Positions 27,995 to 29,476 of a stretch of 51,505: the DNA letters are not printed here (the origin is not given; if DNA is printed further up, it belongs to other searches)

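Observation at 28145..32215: Extended AmmeMemoRadiSam operon wired to an extracytoplasmic FMN / polyferredoxin membrane protein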

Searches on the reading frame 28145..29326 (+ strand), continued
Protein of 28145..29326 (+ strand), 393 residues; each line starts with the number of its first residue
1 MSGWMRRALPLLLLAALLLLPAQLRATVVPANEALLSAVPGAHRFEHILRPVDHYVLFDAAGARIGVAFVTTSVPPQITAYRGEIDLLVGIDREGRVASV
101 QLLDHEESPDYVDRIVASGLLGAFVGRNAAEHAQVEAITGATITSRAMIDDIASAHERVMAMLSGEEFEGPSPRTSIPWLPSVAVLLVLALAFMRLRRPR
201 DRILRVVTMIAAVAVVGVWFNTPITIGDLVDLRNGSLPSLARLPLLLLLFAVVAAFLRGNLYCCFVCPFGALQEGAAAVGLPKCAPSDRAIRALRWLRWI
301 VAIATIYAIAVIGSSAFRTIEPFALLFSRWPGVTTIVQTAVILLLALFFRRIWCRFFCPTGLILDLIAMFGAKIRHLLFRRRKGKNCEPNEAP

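Call 66: predict_structure(alignment_id=A1)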
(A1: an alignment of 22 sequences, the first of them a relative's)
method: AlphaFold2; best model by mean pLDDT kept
length: 393 residues; sequences in the alignment: 22
mean_pLDDT: 71.0   pTM: 0.51
mean pLDDT of the five models: 71.0, 70.3, 69.5, 69.0, 68.0
residues with pLDDT >= 90: 21; 70-90: 215; 50-70: 107; < 50: 50
segments of 3 or more residues with pLDDT < 50: 20-26, 78-80, 169-176, 233-237, 315-322, 324-329, 387-393
pLDDT, mean of each block of 10 residues (from residue 1): 62 68 54 89 86 86 90 60 72 87 75 75 76 58 64 76 62 53 83 86 87 77 60 51 74 83 78 74 74 77 66 49 47 60 70 71 82 83 53 39
secondary structure, 60 per line:
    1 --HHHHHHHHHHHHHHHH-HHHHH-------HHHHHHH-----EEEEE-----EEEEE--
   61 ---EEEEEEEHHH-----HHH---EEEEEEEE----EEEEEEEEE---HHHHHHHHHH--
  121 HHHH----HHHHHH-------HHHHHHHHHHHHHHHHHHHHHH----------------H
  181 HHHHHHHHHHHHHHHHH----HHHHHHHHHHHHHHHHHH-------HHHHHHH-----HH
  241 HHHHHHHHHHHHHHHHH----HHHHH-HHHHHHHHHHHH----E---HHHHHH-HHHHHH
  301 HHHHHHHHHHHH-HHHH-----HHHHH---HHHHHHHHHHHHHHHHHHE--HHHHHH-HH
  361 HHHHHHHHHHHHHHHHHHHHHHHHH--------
elements in order: H3-18 H20-24 H32-38 E44-48 E54-58 E64-70 E85-92 E97-105 H109-118 H121-124 H129-134 H142-163 H180-197 H202-219 H227-233 H239-257 H262-266 H268-279 H288-293 H295-312 H314-317 H323-327 H331-348 H352-357 H359-385

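Call 70: fold_search(model_id=the predicted structure, library=pdb)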
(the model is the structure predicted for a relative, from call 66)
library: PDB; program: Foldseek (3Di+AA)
matches with E <= 10: 321; with E <= 0.001: 0
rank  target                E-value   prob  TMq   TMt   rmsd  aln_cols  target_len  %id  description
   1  9eri_G                5.4e-03  1.00  0.27  0.50   7.1       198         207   19  Cryo-EM structure of sodium pumping Rnf complex from Acetobacterium woodii bound to NADH (released 2025-03-05)
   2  7zc6_G                1.0e-02  1.00  0.29  0.58   8.6       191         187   25  Na+ - translocating ferredoxin: NAD+ reductase (Rnf) of C. tetanomorphum (released 2022-09-28)
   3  8rb9_G                1.9e-02  1.00  0.24  0.44   9.8       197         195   22  Cryo-EM structure of the NADH:ferredoxin oxidoreductase RNF from Azotobacter vinelandii, NADH added (released 2024-06-26)
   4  8ahx_G                2.3e-02  1.00  0.25  0.47   9.6       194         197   21  Cryo-EM structure of the nitrogen-fixation associated NADH:ferredoxin oxidoreductase RNF from Azotobacter vinelandii (released 2023-11-01)
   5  8rb8_G                3.4e-02  0.99  0.23  0.43   9.9       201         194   20  Cryo-EM structure of the NADH:ferredoxin oxidoreductase RNF from Azotobacter vinelandii, purified with 2-ME/TCEP, NADH (released 2024-06-26)
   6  4xhf_D                1.4e-01  0.87  0.19  0.32   9.3       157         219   15  Crystal structure of Shewanella oneidensis NqrC (released 2015-12-16)
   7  4xhf_A                2.8e-01  0.85  0.21  0.34  10.5       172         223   13  Crystal structure of Shewanella oneidensis NqrC (released 2015-12-16)
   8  4psn_C                4.9e-01  0.35  0.12  0.20  12.7       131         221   14  Crystal structure of apeThermo-DBP-RP2 (released 2014-04-30)
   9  1q48_MODEL_1_A        5.4e-01  0.54  0.15  0.36   5.6        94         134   11  Solution NMR Structure of The Haemophilus Influenzae Iron-Sulfur Cluster Assembly Protein U (IscU) with Zinc B (released 2003-11-18)
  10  4pso_A                5.4e-01  0.38  0.13  0.21  10.7       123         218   15  Crystal structure of apeThermo-DBP-RP2 bound to ssDNA dT10 (released 2014-04-30)
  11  4pso_D                5.7e-01  0.28  0.12  0.19  11.3       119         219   13  Crystal structure of apeThermo-DBP-RP2 bound to ssDNA dT10 (released 2014-04-30)
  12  4pso_B                6.6e-01  0.30  0.11  0.19  11.0       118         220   13  Crystal structure of apeThermo-DBP-RP2 bound to ssDNA dT10 (released 2014-04-30)
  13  8a5x                  7.0e-01  0.07  0.13  0.12  17.9       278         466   13  Crystal structure of phosphatidyl inositol 4-kinase II beta in complex with MM1373 (released 2022-10-05)
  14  7fh8                  9.9e-01  0.18  0.10  0.06   5.7        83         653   14  Friedel-Crafts alkylation enzyme CylK mutant H391A (released 2022-02-16)
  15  4pso_G                1.0e+00  0.21  0.12  0.20  11.4       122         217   15  Crystal structure of apeThermo-DBP-RP2 bound to ssDNA dT10 (released 2014-04-30)
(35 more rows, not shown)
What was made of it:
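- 28145..29326 (+): g1: FMN-binding, NapH-like membrane protein of 393 aa. It has an N-terminal signal or anchor, a periplasmic FMN_bind domain, five TM helices and two cytoplasm-side CX3CP motifs. It has no ferredoxin domain. In the AF2 model (pLDDT 71), the FMN part matches RnfG and NqrC (calls 66, 70).
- Closest known: RnfG and NqrC. Same: These are the best structural matches of the g1 model (9eri_G, 7zc6_G, 4xhf; call 70).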
